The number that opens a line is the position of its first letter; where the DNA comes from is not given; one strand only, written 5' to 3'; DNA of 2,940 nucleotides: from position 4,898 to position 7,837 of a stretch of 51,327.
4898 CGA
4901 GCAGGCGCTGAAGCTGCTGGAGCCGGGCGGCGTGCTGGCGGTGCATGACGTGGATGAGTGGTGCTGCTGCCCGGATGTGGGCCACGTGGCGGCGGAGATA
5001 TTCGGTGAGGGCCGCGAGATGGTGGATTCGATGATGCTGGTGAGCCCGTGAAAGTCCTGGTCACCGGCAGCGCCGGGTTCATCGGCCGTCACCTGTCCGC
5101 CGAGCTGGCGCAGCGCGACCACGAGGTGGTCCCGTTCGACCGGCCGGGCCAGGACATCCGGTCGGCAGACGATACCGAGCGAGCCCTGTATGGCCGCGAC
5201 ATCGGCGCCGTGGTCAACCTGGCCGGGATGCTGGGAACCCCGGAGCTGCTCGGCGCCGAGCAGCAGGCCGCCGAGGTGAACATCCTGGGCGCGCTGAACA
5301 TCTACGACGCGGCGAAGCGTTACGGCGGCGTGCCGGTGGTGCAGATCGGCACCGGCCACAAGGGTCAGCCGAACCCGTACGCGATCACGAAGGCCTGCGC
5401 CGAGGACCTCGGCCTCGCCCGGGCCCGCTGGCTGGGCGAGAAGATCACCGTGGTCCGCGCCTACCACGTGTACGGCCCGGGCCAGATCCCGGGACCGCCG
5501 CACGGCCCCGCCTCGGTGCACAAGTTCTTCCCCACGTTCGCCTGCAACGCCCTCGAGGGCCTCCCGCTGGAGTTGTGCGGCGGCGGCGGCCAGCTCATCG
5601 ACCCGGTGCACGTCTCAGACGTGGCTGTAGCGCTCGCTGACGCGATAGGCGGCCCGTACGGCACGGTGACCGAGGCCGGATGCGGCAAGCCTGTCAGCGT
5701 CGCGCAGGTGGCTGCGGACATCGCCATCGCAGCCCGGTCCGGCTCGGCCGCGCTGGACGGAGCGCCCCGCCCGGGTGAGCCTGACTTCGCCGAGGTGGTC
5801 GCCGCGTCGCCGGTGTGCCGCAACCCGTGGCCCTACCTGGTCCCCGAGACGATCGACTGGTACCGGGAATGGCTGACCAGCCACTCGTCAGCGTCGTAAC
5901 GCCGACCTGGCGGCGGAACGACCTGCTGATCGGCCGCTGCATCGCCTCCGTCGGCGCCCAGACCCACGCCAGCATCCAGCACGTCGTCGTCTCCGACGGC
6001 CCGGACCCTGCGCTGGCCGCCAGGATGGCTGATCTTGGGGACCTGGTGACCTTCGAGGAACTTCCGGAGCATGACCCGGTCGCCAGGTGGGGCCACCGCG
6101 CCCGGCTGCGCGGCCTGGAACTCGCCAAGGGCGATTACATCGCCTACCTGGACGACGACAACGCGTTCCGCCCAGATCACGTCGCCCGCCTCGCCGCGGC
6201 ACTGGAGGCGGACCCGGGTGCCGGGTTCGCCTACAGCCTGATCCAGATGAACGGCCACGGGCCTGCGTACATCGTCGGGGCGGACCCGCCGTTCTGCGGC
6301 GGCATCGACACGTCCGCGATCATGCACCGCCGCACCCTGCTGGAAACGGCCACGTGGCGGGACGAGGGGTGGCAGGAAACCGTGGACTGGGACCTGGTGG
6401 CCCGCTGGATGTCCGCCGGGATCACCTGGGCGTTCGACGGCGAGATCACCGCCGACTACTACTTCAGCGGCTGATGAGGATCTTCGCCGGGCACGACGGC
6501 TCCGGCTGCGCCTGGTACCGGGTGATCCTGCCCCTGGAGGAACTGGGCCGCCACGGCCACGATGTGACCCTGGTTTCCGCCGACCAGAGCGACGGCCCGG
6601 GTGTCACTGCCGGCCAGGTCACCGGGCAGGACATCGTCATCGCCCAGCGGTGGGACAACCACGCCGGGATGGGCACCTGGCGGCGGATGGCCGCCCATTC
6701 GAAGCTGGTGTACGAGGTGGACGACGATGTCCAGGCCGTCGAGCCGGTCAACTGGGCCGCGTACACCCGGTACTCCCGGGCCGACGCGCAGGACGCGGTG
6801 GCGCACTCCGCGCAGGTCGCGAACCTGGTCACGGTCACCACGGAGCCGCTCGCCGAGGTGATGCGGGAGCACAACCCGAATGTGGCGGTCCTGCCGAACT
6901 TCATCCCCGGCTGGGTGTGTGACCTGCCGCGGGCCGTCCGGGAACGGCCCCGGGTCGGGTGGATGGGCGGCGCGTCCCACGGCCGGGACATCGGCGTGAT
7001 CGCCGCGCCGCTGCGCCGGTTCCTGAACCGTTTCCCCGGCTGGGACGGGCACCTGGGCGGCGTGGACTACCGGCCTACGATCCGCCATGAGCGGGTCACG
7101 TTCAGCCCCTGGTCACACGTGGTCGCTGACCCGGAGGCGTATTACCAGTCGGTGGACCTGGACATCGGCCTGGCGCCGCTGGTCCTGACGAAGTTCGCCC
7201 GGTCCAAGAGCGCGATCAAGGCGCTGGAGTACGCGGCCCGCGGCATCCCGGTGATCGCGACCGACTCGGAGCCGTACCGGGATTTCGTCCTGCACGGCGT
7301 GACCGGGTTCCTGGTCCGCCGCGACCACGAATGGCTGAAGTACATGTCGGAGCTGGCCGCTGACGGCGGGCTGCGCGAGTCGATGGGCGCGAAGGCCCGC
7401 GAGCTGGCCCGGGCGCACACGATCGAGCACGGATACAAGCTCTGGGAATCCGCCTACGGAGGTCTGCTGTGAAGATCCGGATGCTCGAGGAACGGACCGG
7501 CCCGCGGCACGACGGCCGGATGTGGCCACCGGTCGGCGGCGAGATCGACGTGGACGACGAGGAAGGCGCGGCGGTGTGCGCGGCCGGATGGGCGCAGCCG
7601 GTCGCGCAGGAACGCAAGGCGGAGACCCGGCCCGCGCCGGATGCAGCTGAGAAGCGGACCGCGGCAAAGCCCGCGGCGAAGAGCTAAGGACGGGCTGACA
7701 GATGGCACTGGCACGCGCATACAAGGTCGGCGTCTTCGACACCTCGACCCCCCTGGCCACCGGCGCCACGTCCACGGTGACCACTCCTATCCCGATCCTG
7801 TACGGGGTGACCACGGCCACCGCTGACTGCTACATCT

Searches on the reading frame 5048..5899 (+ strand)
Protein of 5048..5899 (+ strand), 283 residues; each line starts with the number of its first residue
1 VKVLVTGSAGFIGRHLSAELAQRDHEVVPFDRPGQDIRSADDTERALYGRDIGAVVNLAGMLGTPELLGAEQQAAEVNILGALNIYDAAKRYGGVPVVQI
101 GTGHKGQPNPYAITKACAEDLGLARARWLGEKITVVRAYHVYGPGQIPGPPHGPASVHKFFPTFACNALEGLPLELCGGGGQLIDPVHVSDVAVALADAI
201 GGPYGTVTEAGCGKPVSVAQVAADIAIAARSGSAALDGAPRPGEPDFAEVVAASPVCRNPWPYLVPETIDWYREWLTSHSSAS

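Call 7: search_protein_families(library=pfam, proteins=[window:5048-5899:+], max_evalue=0.01)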
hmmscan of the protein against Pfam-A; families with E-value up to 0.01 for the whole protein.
window:5048-5899:+ (283 aa): 6 families
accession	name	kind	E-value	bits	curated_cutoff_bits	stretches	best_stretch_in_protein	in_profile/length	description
PF01370.27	Epimerase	-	9e-30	104.3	20.9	1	3-197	1-222/240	NAD dependent epimerase/dehydratase family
PF04321.23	RmlD_sub_bind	-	3.1e-11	43.3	27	1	1-132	1-134/287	RmlD substrate binding domain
PF16363.11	GDP_Man_Dehyd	-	3.6e-11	43.6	27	2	4-32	1-29/332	GDP-mannose 4,6 dehydratase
PF07993.18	NAD_binding_4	-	1e-05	25.3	20.1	0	103-155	169-216/258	Male sterility protein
PF02719.21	Polysacc_synt_2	-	1.3e-05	25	20.2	1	36-137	62-167/293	Polysaccharide biosynthesis protein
PF01073.25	3Beta_HSD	-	0.00024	20.7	22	0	4-27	1-26/280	3-beta hydroxysteroid dehydrogenase/isomerase family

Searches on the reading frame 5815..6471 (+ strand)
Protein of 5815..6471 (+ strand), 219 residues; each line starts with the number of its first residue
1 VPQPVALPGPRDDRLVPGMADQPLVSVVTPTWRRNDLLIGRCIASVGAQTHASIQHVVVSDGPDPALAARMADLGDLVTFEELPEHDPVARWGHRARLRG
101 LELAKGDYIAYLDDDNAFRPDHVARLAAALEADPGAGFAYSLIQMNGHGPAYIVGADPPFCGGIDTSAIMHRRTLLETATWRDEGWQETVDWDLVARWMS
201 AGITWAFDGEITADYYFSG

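Call 110: search_protein_families(library=pfam, proteins=[window:5815-6471:+], max_evalue=0.1)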
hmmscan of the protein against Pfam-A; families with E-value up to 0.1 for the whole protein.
window:5815-6471:+ (219 aa): 4 families
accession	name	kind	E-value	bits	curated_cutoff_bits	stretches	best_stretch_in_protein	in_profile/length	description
PF00535.33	Glycos_transf_2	-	3.4e-15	56.8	23.3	1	26-143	1-116/168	Glycosyl transferase family 2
PF13641.12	Glyco_tranf_2_3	-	7.1e-05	23.4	27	1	23-138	2-118/230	Glycosyltransferase like family 2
PF10111.15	Glyco_tranf_2_2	-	0.0012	18.8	27.3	1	56-147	32-128/276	Glycosyltransferase like family 2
PF13506.12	Glyco_transf_21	-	0.075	12.9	21.7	0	98-142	23-66/174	Glycosyl transferase family 21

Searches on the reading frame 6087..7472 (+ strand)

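Call 7: search_protein_families(library=pfam, proteins=[window:6087-7472:+], max_evalue=0.01)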
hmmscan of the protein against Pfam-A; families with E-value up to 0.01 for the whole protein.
window:6087-7472:+ (461 aa): 3 families
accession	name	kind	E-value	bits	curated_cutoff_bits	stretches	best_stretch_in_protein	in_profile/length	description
PF00534.26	Glycos_transf_1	-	2.3e-08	34.2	26.4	1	376-439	106-171/172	Glycosyl transferases group 1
PF13692.12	Glyco_trans_1_4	-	4.4e-08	33.9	27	1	335-425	59-141/142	Glycosyl transferases group 1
PF13524.12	Glyco_trans_1_2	-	6.9e-05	23.3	25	1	357-448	55-137/144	Glycosyl transferase-like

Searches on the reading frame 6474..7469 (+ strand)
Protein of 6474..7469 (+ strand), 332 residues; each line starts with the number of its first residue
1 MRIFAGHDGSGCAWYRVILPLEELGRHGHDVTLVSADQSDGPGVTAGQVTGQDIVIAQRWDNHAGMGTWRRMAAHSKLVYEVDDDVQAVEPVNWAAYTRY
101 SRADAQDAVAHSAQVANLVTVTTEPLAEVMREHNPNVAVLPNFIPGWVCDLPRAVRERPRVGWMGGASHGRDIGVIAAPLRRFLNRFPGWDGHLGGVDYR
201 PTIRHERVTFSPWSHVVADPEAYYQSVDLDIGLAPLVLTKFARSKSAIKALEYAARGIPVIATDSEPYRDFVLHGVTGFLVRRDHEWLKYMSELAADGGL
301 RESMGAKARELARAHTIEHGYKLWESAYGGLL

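Call 110: search_protein_families(library=pfam, proteins=[window:6474-7469:+], max_evalue=0.1)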
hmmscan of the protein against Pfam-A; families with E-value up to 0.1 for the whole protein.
window:6474-7469:+ (332 aa): 3 families
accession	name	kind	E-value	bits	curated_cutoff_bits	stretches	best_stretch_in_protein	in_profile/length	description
PF00534.26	Glycos_transf_1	-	1.3e-08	35.1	26.4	1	247-310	106-171/172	Glycosyl transferases group 1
PF13692.12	Glyco_trans_1_4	-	2.1e-08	34.9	27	1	206-296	59-141/142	Glycosyl transferases group 1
PF13524.12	Glyco_trans_1_2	-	3.8e-05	24.1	25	1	228-320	55-138/144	Glycosyl transferase-like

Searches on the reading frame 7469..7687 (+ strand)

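Call 52: search_protein_families(library=ncbifam, proteins=[window:7469-7687:+], max_evalue=1)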
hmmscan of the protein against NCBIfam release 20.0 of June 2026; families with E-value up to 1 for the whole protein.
window:7469-7687:+ (72 aa): 1 family
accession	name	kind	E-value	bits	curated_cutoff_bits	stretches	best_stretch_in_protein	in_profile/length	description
NF041400.1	XopAE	equivalog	0.0042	16.1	600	1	14-66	403-455/478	type III secretion system effector XopAE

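Call 72: search_protein_families(library=pfam, proteins=[window:7469-7687:+], max_evalue=0.01)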
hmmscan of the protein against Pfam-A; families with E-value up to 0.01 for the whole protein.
window:7469-7687:+ (72 aa): 1 family
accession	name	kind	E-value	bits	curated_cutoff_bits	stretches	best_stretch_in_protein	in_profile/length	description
PF23976.1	DUF7302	-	5.6e-05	23.9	24.9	1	23-71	9-52/61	Family of unknown function (DUF7302)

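Call 107: search_protein_families(library=padloc, proteins=[window:7469-7687:+], max_evalue=0.01)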
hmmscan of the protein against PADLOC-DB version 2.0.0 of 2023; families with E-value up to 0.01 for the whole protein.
window:7469-7687:+ (72 aa): 0 families
